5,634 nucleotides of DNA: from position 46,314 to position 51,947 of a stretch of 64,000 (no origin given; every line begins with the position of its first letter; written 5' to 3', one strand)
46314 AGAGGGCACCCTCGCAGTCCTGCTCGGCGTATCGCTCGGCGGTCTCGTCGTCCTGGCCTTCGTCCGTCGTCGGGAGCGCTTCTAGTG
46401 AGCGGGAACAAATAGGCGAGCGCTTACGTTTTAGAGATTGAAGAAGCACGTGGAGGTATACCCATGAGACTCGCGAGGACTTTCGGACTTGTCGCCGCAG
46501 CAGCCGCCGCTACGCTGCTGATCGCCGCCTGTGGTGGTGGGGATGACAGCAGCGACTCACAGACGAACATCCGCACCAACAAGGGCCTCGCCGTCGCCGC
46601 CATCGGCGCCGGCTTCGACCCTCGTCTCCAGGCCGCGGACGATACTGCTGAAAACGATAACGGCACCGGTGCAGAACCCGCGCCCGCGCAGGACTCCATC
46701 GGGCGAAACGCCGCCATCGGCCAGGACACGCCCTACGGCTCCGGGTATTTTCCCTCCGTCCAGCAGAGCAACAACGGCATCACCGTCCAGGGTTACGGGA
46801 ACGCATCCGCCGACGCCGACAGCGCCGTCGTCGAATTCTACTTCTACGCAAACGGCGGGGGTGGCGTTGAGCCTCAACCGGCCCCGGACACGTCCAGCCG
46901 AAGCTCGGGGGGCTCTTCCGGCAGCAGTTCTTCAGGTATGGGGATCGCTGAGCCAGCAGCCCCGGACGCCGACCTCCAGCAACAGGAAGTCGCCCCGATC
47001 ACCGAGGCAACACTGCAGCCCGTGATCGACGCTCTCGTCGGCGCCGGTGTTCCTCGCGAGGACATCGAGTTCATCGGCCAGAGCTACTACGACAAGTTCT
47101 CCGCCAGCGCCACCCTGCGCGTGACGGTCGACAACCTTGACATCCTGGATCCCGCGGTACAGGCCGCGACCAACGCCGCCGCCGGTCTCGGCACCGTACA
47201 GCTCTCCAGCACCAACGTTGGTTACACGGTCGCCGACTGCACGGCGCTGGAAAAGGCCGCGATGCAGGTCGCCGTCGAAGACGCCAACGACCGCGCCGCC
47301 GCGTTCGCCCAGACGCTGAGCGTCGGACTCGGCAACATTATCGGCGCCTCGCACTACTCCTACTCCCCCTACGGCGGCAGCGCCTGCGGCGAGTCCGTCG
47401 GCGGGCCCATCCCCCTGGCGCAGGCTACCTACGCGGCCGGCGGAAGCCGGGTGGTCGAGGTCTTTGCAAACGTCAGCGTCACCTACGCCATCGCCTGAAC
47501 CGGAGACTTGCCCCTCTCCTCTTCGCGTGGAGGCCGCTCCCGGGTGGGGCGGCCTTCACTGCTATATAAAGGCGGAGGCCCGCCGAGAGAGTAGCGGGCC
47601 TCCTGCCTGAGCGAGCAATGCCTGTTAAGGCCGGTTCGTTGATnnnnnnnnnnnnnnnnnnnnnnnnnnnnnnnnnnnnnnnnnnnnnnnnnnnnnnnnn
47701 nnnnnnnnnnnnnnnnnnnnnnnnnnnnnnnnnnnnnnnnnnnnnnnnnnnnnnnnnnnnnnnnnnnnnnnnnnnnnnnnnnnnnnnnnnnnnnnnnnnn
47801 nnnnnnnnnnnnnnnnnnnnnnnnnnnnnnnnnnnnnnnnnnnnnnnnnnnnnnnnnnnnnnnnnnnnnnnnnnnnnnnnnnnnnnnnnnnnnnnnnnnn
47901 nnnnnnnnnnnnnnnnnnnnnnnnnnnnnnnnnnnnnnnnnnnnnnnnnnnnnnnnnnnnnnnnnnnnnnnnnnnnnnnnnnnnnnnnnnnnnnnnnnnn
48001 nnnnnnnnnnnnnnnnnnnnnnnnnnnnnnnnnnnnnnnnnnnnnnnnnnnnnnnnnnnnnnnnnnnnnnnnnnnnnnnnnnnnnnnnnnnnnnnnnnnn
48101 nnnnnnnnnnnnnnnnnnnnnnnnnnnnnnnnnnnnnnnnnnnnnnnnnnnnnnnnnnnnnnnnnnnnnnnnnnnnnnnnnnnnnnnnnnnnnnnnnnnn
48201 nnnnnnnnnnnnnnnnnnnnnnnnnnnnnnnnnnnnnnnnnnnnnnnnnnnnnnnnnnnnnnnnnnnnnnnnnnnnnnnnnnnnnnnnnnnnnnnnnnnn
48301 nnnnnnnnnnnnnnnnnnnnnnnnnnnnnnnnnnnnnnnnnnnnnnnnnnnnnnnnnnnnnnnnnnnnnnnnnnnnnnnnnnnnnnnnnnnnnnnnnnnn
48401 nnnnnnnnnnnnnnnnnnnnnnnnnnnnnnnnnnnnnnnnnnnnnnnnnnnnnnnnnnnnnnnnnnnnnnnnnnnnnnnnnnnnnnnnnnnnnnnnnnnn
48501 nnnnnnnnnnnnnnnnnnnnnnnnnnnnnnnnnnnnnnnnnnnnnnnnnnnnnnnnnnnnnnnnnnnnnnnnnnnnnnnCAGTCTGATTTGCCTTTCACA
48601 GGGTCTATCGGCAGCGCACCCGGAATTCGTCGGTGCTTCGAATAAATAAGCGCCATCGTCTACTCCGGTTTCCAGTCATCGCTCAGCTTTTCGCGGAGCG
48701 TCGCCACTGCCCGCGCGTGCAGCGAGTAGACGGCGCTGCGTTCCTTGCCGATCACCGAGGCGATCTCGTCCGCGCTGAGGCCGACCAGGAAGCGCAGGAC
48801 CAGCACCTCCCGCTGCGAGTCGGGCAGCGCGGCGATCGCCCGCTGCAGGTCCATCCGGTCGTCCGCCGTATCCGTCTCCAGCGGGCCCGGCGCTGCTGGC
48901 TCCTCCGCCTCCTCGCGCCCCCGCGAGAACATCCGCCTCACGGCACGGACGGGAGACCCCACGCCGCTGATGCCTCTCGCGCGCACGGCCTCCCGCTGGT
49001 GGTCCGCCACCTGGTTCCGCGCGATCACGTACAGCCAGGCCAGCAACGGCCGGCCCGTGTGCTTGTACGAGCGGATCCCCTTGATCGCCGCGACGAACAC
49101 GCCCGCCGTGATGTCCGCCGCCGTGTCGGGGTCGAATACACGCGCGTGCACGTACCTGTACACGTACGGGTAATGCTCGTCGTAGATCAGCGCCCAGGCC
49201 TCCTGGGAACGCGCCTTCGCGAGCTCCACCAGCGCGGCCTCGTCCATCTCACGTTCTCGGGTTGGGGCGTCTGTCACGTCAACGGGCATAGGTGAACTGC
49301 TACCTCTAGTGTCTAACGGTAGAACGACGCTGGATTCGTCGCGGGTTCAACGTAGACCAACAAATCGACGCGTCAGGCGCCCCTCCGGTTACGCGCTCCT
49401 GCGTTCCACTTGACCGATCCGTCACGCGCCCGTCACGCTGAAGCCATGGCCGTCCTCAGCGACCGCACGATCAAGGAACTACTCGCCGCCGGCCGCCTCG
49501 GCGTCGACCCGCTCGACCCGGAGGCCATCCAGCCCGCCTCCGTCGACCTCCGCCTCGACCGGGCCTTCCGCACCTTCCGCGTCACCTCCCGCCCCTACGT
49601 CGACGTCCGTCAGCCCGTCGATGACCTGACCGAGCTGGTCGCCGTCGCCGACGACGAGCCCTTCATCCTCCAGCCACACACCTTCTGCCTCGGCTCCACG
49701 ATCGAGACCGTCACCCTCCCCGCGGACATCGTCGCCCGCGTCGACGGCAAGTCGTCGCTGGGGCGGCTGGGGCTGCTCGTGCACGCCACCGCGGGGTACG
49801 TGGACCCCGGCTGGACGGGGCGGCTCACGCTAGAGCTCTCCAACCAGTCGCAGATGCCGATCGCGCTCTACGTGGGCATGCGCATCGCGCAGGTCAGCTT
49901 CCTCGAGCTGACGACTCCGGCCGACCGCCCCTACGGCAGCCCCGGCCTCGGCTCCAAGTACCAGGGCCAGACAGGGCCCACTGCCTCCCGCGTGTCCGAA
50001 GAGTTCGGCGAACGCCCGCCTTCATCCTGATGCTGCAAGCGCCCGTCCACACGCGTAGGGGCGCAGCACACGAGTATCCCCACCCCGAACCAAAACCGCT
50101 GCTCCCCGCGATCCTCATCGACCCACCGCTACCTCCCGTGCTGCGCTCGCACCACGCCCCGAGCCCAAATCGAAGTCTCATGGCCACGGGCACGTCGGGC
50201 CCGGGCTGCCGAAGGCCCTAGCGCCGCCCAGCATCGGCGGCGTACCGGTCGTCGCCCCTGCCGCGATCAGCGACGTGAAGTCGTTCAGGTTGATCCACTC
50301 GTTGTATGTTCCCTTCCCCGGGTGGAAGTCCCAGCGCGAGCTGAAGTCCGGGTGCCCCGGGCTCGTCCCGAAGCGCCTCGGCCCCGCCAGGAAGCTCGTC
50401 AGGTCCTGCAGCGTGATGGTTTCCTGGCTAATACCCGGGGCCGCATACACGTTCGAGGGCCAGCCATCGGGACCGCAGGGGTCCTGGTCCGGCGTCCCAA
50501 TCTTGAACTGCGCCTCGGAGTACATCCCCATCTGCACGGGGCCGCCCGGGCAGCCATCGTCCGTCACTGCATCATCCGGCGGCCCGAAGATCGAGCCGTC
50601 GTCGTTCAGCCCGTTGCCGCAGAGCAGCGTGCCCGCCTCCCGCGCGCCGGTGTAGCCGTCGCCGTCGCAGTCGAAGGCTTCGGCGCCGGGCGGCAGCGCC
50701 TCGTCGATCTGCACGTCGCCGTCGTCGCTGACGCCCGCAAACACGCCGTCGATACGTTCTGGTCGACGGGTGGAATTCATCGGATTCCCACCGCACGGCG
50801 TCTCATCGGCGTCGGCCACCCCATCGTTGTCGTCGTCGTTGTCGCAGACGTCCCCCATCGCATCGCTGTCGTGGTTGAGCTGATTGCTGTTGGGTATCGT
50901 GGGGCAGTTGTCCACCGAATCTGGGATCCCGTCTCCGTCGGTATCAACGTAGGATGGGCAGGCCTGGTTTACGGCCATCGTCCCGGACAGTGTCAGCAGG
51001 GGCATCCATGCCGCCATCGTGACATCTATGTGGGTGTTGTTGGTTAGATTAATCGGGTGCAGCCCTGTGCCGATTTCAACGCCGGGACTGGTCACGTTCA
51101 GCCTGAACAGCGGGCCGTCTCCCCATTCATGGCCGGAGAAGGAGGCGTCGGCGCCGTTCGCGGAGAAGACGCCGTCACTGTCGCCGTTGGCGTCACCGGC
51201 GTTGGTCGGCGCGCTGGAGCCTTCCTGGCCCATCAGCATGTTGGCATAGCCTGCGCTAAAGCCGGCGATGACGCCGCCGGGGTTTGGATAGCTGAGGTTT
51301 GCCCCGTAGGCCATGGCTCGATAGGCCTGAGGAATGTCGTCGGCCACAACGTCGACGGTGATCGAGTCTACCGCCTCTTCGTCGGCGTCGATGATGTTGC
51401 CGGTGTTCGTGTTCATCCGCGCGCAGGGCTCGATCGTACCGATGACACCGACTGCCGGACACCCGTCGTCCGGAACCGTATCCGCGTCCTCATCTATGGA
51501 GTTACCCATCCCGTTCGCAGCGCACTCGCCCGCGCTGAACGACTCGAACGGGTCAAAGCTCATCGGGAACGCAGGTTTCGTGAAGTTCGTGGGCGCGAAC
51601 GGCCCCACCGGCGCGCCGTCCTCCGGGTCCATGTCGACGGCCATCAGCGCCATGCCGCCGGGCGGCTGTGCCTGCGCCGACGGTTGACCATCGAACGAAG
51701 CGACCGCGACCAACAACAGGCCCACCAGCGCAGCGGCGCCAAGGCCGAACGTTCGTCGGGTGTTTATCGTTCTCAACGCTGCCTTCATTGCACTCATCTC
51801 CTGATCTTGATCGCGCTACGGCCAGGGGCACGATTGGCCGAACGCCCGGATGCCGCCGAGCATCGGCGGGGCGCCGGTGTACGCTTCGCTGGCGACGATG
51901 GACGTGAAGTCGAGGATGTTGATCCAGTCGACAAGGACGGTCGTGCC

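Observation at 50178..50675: A ~165-aa Cys-containing C-terminal module I cannot place in a named family, shared by four secreted paralogs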

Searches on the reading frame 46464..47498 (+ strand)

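Call 19: search_protein_families(library=pfam, proteins=[window:46464-47498:+], max_evalue=0.001)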
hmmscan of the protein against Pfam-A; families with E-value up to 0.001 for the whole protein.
window:46464-47498:+ (344 aa): 1 family
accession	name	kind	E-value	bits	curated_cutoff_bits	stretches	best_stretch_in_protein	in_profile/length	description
PF04402.19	SIMPL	-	2.2e-16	61.2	25.2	1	174-341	34-205/205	Protein of unknown function (DUF541)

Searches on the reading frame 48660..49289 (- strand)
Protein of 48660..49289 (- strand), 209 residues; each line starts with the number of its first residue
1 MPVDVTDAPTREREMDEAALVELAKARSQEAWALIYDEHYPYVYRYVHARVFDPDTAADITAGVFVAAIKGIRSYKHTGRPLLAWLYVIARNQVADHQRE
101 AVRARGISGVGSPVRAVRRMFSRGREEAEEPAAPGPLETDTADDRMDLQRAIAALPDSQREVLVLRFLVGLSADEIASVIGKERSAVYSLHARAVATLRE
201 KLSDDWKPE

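Call 19: search_protein_families(library=pfam, proteins=[window:48660-49289:-], max_evalue=0.001)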
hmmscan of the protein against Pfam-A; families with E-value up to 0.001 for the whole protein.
window:48660-49289:- (209 aa): 4 families
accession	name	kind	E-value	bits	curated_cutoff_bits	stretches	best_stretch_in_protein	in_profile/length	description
PF08281.18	Sigma70_r4_2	-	2.4e-13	49.9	25.7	1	146-198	2-54/54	Sigma-70, region 4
PF04542.20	Sigma70_r2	-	3.4e-12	46.4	24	1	35-101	1-68/71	Sigma-70 region 2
PF04545.22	Sigma70_r4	-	4.7e-10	39.3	24.1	1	151-200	1-50/50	Sigma-70, region 4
PF07638.17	Sigma70_ECF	-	0.0002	21.8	21.1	1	127-205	114-182/185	ECF sigma factor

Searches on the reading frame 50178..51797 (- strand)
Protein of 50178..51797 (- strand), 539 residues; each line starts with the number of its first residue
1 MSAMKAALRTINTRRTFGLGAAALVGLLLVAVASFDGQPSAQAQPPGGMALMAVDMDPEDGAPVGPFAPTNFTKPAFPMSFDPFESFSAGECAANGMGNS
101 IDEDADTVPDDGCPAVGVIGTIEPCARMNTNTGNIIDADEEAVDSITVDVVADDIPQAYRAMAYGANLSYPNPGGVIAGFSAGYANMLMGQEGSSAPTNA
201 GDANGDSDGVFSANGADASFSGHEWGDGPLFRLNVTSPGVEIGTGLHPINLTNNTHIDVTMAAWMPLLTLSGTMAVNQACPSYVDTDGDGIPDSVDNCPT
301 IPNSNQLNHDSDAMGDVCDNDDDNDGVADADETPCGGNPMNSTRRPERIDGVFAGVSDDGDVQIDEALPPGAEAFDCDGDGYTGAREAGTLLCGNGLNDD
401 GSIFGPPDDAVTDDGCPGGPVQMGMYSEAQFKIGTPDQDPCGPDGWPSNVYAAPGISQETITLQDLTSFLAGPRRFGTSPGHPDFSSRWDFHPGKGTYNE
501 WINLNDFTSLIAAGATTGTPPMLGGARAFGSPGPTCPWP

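Call 4: search_protein_families(library=pfam, proteins=[window:50178-51797:-], max_evalue=1)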
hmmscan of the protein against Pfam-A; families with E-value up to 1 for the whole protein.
window:50178-51797:- (539 aa): 2 families
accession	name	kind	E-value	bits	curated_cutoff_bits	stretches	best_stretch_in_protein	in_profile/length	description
PF02412.23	TSP_3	-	2e-08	34.2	25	2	284-306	14-36/36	Thrombospondin type 3 repeat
PF18884.5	TSP3_bac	-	0.0016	18.7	25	1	285-294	1-10/22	Bacterial TSP3 repeat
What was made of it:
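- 50880..50948 (-): P3 TSP3 repeat (linker region between the N-domain and the module). Pfam TSP_3, 34.2 bits (call 4)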

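Call 6: search_protein_families(library=ncbifam, proteins=[window:50178-51797:-], max_evalue=1)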
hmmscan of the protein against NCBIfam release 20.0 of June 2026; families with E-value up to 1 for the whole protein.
window:50178-51797:- (539 aa): 5 families
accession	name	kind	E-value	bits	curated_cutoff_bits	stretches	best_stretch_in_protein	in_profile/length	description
NF047638.1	throspo3_MtsC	equivalog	2.8e-12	46.3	350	1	285-346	125-187/428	cell-cell cohesion MYXO-CTERM protein MtsC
NF045500.1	Omp28_seleno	equivalog_domain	4.9e-06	26.2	200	1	284-323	273-312/377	Omp28-related selenoprotein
NF047639.1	throspo3_MtsD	equivalog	0.033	12.3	800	1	279-388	386-494/651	cell-cell cohesion protein MtsD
NF005440.0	PRK07027.1-4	equivalog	0.08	12.3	395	1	115-154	211-249/257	cobalamin biosynthesis protein CbiG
NF042425.1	Amuc_1099_fam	equivalog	0.7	9.4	50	0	299-350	106-158/321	Amuc_1099 family pilus-like system protein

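Call 41: find_encoding_contigs(protein=window:50178-51797:-, flank=10000, max_places=4)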
Protein window:50178-51797:- (539 aa): no gene with exactly this product is on record in the collection.
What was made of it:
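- Tried and rejected: P3 is not on record (call 41).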
